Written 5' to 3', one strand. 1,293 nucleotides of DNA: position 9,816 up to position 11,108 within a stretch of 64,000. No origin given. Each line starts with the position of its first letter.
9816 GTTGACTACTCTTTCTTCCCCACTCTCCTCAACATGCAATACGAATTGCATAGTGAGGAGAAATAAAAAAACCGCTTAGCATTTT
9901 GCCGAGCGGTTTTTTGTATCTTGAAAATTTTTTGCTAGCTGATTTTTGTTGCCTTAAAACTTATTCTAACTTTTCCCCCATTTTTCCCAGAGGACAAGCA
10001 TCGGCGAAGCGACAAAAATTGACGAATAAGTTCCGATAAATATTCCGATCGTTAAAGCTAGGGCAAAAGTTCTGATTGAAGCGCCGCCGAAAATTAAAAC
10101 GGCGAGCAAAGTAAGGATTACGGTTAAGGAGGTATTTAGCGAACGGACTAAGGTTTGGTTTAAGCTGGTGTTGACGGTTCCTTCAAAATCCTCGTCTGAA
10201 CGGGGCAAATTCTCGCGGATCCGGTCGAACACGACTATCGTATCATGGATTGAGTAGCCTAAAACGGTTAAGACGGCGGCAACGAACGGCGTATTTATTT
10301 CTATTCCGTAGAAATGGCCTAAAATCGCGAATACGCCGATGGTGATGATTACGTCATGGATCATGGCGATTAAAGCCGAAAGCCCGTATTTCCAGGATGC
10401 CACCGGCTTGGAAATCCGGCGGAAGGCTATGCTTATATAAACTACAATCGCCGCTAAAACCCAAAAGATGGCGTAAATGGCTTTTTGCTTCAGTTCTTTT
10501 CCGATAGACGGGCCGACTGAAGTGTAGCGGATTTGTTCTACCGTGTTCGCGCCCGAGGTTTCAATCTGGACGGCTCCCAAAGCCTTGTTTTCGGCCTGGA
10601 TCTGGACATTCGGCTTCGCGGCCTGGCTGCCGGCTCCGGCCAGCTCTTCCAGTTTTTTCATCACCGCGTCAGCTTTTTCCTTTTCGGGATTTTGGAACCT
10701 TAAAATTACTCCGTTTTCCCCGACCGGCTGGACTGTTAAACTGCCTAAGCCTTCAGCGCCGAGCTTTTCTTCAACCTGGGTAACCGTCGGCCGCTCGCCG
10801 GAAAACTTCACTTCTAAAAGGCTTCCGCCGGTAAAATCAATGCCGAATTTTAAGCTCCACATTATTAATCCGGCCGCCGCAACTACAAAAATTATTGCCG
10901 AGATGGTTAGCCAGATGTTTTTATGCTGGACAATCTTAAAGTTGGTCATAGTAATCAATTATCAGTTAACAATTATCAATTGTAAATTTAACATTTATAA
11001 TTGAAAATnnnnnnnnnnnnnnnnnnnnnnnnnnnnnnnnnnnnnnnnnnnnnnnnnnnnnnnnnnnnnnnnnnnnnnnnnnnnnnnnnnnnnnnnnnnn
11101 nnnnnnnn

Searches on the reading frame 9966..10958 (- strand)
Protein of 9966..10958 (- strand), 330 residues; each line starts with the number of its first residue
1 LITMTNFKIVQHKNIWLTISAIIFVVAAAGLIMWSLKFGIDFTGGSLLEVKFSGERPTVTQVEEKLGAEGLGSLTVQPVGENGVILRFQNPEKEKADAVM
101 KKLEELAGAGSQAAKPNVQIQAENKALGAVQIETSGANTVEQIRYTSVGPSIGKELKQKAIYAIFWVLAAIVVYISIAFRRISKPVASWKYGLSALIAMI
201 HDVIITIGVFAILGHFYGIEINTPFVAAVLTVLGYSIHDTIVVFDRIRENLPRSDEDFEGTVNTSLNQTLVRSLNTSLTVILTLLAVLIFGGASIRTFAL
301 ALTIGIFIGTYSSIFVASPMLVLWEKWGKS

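Call 11: search_protein_families(library=pfam, proteins=[window:9966-10958:-], max_evalue=0.01)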
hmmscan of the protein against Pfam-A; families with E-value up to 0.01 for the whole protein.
window:9966-10958:- (330 aa): 3 families
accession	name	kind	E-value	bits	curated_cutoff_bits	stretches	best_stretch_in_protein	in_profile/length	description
PF02355.23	SecD_SecF_C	-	1.3e-59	201.2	20.5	1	138-326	11-188/189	Protein export membrane protein SecD/SecF, C-terminal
PF07549.19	Sec_GG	-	5.5e-06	26.2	20.3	1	36-53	8-25/28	SecD/SecF GG Motif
PF12349.14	Sterol-sensing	-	0.009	16.3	22.3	1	192-321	9-133/153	Sterol-sensing domain of SREBP cleavage-activation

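Call 24: find_related_loci(query=window:9969-10958:-, collection=genome_contigs, flank=6000)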
Query window:9969-10958:- (330 aa) in genome_contigs; peptide patterns used: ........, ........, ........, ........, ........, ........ (x = any residue, [..] = any of these).
118 stretches matched a pattern; 16 encode a relative of the query (tblastn E <= 1e-3); 16 distinct loci.
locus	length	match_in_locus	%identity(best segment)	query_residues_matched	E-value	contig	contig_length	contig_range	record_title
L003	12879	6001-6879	73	3-329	7e-155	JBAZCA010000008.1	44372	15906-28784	MAG: Patescibacteria group bacterium isolate SO_2017_GW1_125 NODE_4066_length_44372_cov_8.596316_OW334_2017, whole genom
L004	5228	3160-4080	65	3-329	2e-137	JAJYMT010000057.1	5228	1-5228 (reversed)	MAG: bacterium isolate DBS2-4.bin161 NODE_28567_length_5228_cov_1.36169, whole genome shotgun sequence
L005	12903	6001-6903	62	3-327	5e-134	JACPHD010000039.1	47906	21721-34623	MAG: Parcubacteria group bacterium isolate NC_groundwater_405_Ag_B-0.1um_41_14 GD18-4_B1_scaffold_1569763, whole genome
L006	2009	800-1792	61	7-326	4e-132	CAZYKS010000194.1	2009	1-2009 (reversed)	MAG TPA_asm: uncultured Gammaproteobacteria bacterium isolate SRP214966_co3_413 genome assembly, contig: NODE_150041_len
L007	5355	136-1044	54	6-329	3e-117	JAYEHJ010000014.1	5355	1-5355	MAG: Patescibacteria group bacterium isolate MAG221 MAG221_14, whole genome shotgun sequence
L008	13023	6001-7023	55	7-326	1e-110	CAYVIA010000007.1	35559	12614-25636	MAG TPA_asm: uncultured Gammaproteobacteria bacterium isolate binchicken_co129_792 genome assembly, contig: NODE_3013_le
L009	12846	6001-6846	57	7-322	8e-110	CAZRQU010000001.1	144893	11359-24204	MAG TPA_asm: uncultured Gammaproteobacteria bacterium isolate SRP332253_co2_32 genome assembly, contig: NODE_60_length_1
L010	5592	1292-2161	54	9-329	1e-109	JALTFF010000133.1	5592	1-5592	MAG: bacterium isolate S014_metabat2_scaf2bin.083 S014_NODE_6721_length_5592_cov_18.661299, whole genome shotgun sequenc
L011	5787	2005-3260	51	7-327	2e-108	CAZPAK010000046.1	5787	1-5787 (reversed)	MAG TPA_asm: uncultured Gammaproteobacteria bacterium isolate SRP098346_co1_188 genome assembly, contig: NODE_20280_leng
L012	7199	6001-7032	57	8-326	8e-126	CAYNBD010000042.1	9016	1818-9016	MAG TPA_asm: uncultured Gammaproteobacteria bacterium isolate binchicken_co129_838 genome assembly, contig: NODE_25115_l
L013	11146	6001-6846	39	6-326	3e-59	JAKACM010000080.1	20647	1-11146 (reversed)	MAG: Bacillota bacterium isolate WH4.bin11 NODE_2041_length_20647_cov_9.382407, whole genome shotgun sequence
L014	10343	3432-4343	38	8-329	2e-55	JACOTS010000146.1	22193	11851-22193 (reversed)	MAG: Candidatus Melainabacteria bacterium isolate NC_groundwater_50_Pr7_S2p5_34_9 FFV18_S2p5_scaffold_763915, whole geno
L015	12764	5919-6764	37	6-326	2e-53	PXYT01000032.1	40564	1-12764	MAG: Sulfobacillus benefaciens isolate AMDSBA1 AMDSBA1_32, whole genome shotgun sequence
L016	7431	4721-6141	35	8-329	2e-50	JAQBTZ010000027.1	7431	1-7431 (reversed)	MAG: bacterium isolate casp150-mb.130 NODE_24750_length_7431_cov_0.066830, whole genome shotgun sequence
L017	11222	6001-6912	34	3-326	2e-48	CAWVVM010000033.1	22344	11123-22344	MAG TPA_asm: uncultured Flavobacteriales bacterium isolate ERR3589591_binner12_50 genome assembly, contig: ERZ7463110.20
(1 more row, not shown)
